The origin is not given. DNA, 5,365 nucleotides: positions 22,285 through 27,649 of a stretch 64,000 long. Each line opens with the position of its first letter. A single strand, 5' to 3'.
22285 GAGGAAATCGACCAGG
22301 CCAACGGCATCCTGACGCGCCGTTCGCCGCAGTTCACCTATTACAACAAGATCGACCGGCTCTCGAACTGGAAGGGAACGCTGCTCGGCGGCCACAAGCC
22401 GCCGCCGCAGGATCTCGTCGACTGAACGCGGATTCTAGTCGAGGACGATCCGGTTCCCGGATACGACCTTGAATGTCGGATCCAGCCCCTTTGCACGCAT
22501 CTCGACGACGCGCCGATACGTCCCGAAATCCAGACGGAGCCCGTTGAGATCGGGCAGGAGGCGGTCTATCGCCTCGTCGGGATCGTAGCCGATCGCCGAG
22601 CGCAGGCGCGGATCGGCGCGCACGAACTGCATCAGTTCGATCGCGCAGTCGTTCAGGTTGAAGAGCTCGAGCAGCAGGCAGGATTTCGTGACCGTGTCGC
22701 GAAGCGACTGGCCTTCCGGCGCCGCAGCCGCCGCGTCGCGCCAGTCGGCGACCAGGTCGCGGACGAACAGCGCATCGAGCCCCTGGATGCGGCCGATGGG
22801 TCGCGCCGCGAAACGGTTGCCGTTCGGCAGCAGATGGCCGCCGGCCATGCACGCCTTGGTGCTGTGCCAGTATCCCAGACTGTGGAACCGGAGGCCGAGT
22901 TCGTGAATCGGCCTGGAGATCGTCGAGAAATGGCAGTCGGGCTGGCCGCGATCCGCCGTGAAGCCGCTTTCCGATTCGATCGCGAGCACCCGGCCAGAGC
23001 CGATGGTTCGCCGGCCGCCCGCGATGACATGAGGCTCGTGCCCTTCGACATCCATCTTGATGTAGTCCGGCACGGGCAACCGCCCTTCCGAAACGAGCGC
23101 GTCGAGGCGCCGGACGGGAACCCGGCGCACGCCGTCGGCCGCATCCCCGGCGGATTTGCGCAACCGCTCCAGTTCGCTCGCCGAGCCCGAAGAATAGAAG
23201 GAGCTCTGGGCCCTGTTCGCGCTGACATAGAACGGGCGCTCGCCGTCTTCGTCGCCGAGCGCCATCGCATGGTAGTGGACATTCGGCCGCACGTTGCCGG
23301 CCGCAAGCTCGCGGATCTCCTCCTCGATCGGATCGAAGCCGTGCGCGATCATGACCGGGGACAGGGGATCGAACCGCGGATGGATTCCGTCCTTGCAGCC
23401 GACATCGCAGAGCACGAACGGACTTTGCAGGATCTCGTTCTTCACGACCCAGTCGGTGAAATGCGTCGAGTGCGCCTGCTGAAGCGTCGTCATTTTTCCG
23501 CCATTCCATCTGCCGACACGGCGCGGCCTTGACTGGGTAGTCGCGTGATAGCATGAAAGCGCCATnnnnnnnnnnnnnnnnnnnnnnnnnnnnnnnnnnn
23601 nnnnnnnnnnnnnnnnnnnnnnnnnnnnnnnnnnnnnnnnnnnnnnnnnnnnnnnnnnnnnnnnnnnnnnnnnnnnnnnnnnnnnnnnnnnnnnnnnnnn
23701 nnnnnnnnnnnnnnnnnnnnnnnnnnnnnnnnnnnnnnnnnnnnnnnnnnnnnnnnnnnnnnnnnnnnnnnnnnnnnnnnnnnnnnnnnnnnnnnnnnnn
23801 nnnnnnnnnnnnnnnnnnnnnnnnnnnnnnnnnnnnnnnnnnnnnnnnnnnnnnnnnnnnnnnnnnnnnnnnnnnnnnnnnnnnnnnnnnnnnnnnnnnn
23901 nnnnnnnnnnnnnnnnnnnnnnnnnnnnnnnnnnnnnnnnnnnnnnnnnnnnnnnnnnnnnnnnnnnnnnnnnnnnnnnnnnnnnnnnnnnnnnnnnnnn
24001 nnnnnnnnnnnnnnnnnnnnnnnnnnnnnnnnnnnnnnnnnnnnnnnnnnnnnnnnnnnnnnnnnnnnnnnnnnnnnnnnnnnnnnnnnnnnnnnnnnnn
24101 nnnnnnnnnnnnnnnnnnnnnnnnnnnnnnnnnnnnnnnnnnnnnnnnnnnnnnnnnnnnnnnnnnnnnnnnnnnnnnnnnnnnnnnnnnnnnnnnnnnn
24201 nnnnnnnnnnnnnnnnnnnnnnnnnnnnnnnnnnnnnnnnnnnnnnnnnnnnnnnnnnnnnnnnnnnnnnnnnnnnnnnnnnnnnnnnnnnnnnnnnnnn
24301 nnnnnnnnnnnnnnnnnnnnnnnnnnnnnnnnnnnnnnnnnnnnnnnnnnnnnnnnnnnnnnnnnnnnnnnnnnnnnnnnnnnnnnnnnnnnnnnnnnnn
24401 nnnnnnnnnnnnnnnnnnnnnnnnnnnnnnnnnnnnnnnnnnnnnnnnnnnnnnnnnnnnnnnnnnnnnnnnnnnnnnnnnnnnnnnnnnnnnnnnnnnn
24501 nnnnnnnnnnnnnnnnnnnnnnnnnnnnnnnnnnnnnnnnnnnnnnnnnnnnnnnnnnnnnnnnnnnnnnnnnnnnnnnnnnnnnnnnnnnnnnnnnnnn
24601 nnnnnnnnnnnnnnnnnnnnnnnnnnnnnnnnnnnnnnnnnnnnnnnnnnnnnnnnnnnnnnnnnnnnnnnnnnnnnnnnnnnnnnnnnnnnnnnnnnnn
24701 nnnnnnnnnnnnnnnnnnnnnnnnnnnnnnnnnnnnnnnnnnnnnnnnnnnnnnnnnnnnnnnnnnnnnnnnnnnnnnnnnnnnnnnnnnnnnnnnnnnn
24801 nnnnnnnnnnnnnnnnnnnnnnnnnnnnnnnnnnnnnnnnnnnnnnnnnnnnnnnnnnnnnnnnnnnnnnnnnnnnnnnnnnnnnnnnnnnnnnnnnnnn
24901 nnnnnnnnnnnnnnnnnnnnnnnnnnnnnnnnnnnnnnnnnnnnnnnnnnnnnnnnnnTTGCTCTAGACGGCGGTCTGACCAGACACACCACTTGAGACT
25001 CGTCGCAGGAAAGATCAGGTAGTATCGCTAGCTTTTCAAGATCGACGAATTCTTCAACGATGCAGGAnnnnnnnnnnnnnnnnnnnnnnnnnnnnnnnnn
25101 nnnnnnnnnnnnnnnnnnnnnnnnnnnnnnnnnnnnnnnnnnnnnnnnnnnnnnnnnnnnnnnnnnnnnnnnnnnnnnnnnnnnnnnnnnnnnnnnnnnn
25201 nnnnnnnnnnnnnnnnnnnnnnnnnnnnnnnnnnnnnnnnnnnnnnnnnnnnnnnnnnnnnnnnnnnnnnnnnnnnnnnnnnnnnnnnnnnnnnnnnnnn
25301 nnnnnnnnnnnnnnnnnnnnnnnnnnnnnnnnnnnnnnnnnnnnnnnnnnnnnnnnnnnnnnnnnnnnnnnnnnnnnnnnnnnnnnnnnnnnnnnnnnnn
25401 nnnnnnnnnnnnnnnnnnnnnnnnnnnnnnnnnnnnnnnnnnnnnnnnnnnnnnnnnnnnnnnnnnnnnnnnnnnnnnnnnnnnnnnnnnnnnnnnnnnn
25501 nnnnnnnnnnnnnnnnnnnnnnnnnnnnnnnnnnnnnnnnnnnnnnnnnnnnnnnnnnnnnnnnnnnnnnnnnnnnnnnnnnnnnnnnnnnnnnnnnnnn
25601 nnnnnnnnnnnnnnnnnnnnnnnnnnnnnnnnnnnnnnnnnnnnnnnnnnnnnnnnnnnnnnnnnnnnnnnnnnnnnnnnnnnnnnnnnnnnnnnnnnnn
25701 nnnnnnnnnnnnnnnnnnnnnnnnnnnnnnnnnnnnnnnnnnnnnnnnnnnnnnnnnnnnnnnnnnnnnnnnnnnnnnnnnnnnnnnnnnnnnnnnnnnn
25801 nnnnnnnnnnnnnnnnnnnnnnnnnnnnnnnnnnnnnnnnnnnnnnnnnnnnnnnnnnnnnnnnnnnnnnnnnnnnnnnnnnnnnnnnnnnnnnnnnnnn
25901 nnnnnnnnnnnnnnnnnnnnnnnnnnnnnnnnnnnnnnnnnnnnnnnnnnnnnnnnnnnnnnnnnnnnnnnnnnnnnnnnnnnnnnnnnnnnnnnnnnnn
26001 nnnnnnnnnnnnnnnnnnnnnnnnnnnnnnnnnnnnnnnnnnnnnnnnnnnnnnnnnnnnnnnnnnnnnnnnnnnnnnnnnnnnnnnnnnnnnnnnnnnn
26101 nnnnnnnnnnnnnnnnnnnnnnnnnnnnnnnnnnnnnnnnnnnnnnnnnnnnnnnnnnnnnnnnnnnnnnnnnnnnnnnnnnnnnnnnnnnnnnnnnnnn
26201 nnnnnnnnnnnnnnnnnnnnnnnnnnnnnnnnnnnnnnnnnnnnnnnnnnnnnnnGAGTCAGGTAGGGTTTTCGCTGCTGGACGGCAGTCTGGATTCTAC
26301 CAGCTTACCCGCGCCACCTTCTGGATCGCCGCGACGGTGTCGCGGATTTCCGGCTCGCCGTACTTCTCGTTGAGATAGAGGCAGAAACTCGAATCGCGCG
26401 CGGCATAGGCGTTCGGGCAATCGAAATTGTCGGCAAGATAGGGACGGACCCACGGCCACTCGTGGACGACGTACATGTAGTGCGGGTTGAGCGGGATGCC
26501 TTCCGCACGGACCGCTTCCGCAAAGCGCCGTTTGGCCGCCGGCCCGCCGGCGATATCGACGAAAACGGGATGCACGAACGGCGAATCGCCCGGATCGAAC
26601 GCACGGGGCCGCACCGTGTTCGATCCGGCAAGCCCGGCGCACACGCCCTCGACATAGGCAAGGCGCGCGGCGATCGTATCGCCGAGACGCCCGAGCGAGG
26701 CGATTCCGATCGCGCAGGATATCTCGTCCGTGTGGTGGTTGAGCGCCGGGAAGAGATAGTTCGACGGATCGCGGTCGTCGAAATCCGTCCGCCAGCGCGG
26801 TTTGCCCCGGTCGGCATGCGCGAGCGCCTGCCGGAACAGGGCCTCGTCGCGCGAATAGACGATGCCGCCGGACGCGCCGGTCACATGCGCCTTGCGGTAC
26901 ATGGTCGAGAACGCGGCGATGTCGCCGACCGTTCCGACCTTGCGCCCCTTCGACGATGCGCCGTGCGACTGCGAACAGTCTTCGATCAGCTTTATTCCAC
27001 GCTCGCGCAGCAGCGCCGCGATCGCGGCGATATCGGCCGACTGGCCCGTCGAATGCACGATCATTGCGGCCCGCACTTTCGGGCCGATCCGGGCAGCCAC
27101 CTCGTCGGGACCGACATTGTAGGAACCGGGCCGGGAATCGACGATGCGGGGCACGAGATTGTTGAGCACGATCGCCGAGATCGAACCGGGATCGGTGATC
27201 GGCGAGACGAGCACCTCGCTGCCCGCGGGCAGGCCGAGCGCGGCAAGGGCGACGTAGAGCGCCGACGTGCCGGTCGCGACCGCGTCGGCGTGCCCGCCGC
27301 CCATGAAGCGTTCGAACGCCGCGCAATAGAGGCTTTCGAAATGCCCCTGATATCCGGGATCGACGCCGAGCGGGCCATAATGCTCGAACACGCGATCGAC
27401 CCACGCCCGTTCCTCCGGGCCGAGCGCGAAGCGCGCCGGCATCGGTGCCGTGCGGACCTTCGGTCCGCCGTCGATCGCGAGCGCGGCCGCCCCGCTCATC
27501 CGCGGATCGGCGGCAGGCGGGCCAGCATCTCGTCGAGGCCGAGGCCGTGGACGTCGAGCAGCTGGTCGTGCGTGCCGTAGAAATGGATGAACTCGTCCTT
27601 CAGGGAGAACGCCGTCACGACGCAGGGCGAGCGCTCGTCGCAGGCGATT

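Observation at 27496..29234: Split transketolase (separate N and C subunit genes with overlapping stop/start) in the middle of a sugar-tailoring operon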

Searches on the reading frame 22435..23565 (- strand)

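Call 10: search_protein_families(library=pfam, proteins=[window:22435-23565:-], max_evalue=0.001)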
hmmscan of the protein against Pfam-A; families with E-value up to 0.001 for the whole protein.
window:22435-23565:- (376 aa): 1 family
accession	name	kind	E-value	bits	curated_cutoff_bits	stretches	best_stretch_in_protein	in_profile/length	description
PF05050.19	Methyltransf_21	-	4.3e-14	53.4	22.7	1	78-212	30-160/173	Methyltransferase FkbM domain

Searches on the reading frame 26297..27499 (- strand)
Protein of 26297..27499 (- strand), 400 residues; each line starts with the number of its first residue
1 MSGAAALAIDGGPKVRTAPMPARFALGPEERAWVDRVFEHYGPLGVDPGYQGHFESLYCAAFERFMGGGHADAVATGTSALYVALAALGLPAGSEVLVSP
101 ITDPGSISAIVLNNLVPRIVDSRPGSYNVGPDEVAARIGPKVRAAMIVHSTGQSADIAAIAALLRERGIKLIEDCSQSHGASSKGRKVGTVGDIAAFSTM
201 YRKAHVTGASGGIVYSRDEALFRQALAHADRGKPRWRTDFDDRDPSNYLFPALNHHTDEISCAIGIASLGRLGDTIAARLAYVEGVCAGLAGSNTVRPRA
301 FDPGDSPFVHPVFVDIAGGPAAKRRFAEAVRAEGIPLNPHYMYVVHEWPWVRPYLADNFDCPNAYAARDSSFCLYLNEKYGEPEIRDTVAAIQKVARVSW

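Call 9: search_protein_families(library=pfam, proteins=[window:26297-27499:-], max_evalue=0.001)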
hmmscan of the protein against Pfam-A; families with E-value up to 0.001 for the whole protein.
window:26297-27499:- (400 aa): 1 family
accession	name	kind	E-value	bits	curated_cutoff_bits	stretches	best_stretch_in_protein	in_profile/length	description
PF01041.23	DegT_DnrJ_EryC1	-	1.1e-53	183.2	19.8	1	52-392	23-359/360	DegT/DnrJ/EryC1/StrS aminotransferase family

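Call 19: search_protein_families(library=ncbifam, proteins=[window:26297-27499:-], max_evalue=0.00001)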
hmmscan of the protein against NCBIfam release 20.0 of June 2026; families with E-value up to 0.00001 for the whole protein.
window:26297-27499:- (400 aa): 7 families
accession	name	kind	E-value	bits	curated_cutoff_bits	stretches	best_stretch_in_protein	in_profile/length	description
TIGR03588.1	PseC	equivalog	5e-33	114.5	423.5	1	52-393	29-377/380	UDP-4-amino-4,6-dideoxy-N-acetyl-beta-L-altrosamine transaminase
NF011936.0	PRK15407.1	equivalog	7.8e-28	97.3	423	1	52-236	64-255/440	lipopolysaccharide biosynthesis protein RfbH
TIGR04181.1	NHT_00031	hypoth_equivalog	1.7e-26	93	420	1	54-342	31-327/359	LegC family aminotransferase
NF008658.2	PRK11658.1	equivalog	7.8e-24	84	631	1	24-291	10-272/379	UDP-4-amino-4-deoxy-L-arabinose aminotransferase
NF008687.0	PRK11706.1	equivalog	5.7e-22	78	375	1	72-236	50-213/375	dTDP-4-amino-4,6-dideoxygalactose transaminase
TIGR02379.1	ECA_wecE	subfamily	1.9e-19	69.7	434.85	1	67-233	45-211/376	dTDP-4-amino-4,6-dideoxy-D-glucose transaminase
TIGR04427.1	PLP_DesI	equivalog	2.5e-17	63.1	650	1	66-349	65-338/390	dTDP-4-dehydro-6-deoxyglucose aminotransferase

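Call 76: search_solved_structures(query=window:26297-27499:-, max_evalue=1e-10)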
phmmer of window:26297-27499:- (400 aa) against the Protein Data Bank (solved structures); distinct sequences matched with E-value up to 1e-10: 48.
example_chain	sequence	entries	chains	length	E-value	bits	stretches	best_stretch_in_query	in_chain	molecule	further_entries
7l7x_AAA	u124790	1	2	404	1e-32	116.9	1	62-286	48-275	DegT/DnrJ/EryC1/StrS aminotransferase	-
3bn1_A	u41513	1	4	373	9e-29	103.9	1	54-300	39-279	Perosamine synthetase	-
3dr7_A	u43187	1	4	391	1e-28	103.7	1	54-300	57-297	Putative perosamine synthetase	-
5w70_A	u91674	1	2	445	1.1e-28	103.7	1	5-224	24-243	L-glutamine:2-deoxy-scyllo-inosose aminotransferase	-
3dr4_A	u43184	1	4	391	1.4e-28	103.3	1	54-300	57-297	Putative perosamine synthetase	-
8gyh_B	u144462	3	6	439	1.6e-27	99.8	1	66-341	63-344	DegT/DnrJ/EryC1/StrS family aminotransferase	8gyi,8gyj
4oca_A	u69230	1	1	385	1.1e-26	97.1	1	22-282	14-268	UDP-4-amino-4-deoxy-L-arabinose--oxoglutarate aminotransferase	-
1b9h_A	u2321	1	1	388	2e-26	96.2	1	61-392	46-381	PROTEIN (3-AMINO-5-HYDROXYBENZOIC ACID SYNTHASE)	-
1b9i_A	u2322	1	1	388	2.2e-26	96.1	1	61-390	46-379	PROTEIN (3-AMINO-5-HYDROXYBENZOIC ACID SYNTHASE)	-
1mdo_A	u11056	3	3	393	3.8e-26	95.3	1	22-282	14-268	ArnB aminotransferase | UDP-4-amino-4-deoxy-L-arabinose--oxoglutarate aminotransferase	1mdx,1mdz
5k8b_A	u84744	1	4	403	4.4e-26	95.1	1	25-280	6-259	8-amino-3,8-dideoxy-alpha-D-manno-octulosonate transaminase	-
8y96_A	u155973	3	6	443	1.6e-24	90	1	58-232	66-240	DegT/DnrJ/EryC1/StrS family aminotransferase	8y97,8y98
2c7t_A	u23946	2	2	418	1.9e-24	89.7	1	53-223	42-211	GLUTAMINE-2-DEOXY-SCYLLO-INOSOSE AMINOTRANSFERASE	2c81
5w71_A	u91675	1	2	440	2e-24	89.6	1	53-223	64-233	L-glutamine:2-deoxy-scyllo-inosose aminotransferase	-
7n63_A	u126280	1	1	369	1.7e-23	86.5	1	71-233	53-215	Putative aminotransferase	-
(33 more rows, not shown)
